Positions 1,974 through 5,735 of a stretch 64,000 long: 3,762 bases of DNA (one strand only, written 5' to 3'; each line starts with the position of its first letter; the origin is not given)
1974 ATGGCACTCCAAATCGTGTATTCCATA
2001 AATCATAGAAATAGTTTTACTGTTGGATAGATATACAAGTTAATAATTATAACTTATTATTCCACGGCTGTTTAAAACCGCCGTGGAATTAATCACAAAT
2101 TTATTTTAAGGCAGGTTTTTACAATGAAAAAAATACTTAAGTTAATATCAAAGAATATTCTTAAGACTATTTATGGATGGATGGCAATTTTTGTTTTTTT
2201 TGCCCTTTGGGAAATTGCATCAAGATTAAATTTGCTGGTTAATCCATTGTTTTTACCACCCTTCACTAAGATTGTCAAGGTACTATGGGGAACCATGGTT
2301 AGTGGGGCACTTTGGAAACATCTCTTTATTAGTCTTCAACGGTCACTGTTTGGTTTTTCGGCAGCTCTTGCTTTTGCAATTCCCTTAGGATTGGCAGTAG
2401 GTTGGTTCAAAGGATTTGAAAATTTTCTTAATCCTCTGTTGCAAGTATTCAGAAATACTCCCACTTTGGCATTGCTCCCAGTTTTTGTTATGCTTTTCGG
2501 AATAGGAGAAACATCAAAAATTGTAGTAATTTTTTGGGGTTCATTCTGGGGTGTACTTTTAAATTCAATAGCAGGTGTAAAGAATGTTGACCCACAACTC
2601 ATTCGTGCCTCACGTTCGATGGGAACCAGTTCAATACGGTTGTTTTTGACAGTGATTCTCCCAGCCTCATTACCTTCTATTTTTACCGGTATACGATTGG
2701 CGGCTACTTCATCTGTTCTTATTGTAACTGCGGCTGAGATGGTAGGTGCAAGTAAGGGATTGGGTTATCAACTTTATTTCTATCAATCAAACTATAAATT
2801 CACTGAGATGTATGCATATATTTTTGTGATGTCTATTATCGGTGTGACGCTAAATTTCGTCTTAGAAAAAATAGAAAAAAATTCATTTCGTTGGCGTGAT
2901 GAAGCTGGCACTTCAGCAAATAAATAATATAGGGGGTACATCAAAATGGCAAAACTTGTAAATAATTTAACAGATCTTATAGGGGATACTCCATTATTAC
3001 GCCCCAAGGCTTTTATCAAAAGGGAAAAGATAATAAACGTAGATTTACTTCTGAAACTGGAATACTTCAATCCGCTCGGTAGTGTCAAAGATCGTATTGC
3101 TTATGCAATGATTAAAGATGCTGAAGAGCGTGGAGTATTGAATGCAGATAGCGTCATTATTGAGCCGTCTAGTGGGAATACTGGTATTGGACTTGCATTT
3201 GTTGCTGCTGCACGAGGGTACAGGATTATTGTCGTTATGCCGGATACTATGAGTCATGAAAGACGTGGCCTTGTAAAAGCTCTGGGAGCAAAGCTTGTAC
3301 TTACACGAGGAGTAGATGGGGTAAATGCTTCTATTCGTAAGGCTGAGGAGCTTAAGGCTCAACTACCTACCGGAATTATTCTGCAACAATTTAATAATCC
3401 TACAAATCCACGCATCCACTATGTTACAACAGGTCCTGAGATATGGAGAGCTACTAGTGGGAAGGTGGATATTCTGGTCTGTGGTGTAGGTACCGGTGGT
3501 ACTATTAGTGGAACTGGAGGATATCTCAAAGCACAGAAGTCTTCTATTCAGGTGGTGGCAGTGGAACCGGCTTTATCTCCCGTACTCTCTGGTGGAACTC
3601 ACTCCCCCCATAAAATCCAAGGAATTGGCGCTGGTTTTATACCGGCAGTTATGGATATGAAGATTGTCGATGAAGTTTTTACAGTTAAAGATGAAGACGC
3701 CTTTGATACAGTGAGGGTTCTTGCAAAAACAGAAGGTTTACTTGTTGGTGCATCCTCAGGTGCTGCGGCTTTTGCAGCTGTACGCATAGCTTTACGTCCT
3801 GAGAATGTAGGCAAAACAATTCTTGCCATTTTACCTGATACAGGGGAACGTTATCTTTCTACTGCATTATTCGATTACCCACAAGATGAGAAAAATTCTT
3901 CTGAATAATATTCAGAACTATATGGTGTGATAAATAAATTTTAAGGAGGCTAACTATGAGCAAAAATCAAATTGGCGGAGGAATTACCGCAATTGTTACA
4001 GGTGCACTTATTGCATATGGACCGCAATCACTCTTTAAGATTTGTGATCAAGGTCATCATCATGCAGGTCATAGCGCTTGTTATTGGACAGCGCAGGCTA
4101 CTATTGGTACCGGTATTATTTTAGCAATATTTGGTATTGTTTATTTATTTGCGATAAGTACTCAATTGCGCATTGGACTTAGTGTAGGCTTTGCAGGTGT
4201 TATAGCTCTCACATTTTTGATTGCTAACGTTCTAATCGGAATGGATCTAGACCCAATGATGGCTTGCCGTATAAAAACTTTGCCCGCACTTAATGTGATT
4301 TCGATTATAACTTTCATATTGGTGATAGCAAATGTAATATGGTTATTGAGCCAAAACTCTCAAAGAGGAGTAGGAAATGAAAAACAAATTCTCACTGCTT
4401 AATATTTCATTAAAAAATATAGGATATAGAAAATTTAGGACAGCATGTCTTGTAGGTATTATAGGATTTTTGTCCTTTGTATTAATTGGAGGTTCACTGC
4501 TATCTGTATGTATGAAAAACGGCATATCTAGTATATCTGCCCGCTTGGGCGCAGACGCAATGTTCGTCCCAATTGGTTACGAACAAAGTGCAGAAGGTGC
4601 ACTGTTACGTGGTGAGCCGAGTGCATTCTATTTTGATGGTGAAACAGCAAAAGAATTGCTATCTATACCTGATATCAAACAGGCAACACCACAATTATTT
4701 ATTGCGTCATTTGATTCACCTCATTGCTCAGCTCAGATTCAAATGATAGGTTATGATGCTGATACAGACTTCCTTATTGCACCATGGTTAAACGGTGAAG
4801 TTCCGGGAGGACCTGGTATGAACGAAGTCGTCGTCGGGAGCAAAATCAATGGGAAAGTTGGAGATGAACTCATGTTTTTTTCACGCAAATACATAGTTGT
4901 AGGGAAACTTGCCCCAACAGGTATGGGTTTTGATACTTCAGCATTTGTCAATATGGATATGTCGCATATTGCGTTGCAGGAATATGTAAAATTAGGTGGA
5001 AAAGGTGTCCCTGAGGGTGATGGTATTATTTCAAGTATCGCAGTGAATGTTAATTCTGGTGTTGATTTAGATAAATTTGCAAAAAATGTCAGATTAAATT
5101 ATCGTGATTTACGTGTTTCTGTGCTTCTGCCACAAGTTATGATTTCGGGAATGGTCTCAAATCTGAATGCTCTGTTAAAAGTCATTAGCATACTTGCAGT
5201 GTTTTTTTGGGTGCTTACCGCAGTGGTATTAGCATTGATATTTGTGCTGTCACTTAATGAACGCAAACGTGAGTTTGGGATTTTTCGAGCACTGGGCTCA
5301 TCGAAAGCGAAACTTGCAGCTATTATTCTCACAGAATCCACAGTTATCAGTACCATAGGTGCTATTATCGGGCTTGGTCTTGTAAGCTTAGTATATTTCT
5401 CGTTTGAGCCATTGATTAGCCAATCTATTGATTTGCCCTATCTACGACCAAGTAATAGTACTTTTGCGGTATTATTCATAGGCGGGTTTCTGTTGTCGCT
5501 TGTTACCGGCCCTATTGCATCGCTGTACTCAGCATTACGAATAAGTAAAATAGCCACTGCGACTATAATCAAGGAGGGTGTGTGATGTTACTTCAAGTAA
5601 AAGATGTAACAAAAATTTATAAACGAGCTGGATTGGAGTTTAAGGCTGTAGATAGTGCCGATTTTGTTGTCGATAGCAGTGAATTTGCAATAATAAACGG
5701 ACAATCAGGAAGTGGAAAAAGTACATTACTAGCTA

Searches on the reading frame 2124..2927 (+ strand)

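Call 38: search_protein_families(library=pfam, proteins=[window:2124-2927:+], max_evalue=0.001)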
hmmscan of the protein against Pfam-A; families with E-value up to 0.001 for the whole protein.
window:2124-2927:+ (267 aa): 1 family
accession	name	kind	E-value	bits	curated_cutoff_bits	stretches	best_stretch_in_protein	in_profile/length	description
PF00528.27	BPD_transp_1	-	2.5e-27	96.2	26.4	1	85-248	1-172/184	Binding-protein-dependent transport system inner membrane component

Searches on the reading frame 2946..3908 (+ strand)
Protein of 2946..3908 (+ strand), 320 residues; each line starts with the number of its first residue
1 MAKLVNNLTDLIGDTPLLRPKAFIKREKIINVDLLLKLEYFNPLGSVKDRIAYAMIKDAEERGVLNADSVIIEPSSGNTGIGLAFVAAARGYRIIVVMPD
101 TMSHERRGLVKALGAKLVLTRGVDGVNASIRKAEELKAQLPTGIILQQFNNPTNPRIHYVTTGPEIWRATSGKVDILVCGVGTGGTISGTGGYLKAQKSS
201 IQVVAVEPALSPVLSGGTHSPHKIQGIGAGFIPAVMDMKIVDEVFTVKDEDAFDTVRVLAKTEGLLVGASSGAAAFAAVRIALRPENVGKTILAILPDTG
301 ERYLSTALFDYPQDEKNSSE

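Call 38: search_protein_families(library=pfam, proteins=[window:2946-3908:+], max_evalue=0.001)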
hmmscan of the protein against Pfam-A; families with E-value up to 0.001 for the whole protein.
window:2946-3908:+ (320 aa): 1 family
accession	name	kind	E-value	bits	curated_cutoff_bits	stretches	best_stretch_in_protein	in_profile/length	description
PF00291.31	PALP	-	8.5e-74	249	35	1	9-298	2-295/295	Pyridoxal-phosphate dependent enzyme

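Call 74: find_encoding_contigs(protein=window:2946-3908:+, flank=10000, max_places=3)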
Protein window:2946-3908:+ (320 aa): 1 contig read that carries it; 1 place shown.
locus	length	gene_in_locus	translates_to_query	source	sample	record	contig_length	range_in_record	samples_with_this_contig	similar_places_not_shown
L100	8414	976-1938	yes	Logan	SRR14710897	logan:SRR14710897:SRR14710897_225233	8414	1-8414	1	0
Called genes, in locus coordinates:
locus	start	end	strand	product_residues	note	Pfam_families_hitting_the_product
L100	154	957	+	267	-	PF00528:BPD_transp_1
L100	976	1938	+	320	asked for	PF00291:PALP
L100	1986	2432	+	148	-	PF14387:DUF4418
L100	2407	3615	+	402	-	PF12704:MacB_PCD, PF02687:FtsX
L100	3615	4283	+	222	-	PF13555:AAA_29 (weak), PF00005:ABC_tran, PF13304:AAA_21 (faint)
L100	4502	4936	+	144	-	PF13173:AAA_14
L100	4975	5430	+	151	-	PF13635:DUF4143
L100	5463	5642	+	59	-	-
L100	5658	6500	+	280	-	PF03630:Fumble, PF22521:HypF_C_2 (weak)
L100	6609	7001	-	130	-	PF01243:PNPOx_N, PF16242:Pyrid_ox_like (weak)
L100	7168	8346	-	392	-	PF02746:MR_MLE_N, PF13378:MR_MLE_C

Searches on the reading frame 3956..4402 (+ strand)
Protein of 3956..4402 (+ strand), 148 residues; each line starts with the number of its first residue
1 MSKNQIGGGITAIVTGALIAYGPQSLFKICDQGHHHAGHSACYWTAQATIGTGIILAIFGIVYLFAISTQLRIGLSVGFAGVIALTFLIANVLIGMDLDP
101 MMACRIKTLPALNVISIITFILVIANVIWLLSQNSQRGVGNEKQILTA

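Call 38: search_protein_families(library=pfam, proteins=[window:3956-4402:+], max_evalue=0.001)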
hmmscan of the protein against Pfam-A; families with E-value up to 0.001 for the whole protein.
window:3956-4402:+ (148 aa): 1 family
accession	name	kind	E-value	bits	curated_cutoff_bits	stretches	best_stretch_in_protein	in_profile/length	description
PF14387.11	DUF4418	-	6.6e-24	84.9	27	1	13-127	2-115/117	Domain of unknown function (DUF4418)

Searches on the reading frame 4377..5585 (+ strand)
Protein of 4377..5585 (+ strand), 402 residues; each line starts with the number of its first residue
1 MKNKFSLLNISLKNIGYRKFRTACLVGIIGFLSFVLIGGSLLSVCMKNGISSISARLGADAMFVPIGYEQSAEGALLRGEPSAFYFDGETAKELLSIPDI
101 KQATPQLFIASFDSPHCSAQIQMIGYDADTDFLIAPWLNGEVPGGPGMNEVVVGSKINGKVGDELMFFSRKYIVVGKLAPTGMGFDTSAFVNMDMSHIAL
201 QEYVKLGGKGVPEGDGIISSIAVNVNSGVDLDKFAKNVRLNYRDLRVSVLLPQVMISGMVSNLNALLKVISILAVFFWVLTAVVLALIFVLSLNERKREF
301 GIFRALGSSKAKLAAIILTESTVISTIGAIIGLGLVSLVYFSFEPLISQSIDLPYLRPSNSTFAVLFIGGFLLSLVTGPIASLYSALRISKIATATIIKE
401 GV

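Call 38: search_protein_families(library=pfam, proteins=[window:4377-5585:+], max_evalue=0.001)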
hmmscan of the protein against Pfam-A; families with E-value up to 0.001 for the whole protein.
window:4377-5585:+ (402 aa): 2 families
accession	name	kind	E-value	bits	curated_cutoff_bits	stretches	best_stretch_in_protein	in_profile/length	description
PF02687.27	FtsX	-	3.9e-17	62.8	25.5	1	272-392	2-118/120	FtsX-like permease C-terminal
PF12704.14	MacB_PCD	-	3.8e-08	34.3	27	1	29-239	10-205/207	MacB-like periplasmic core domain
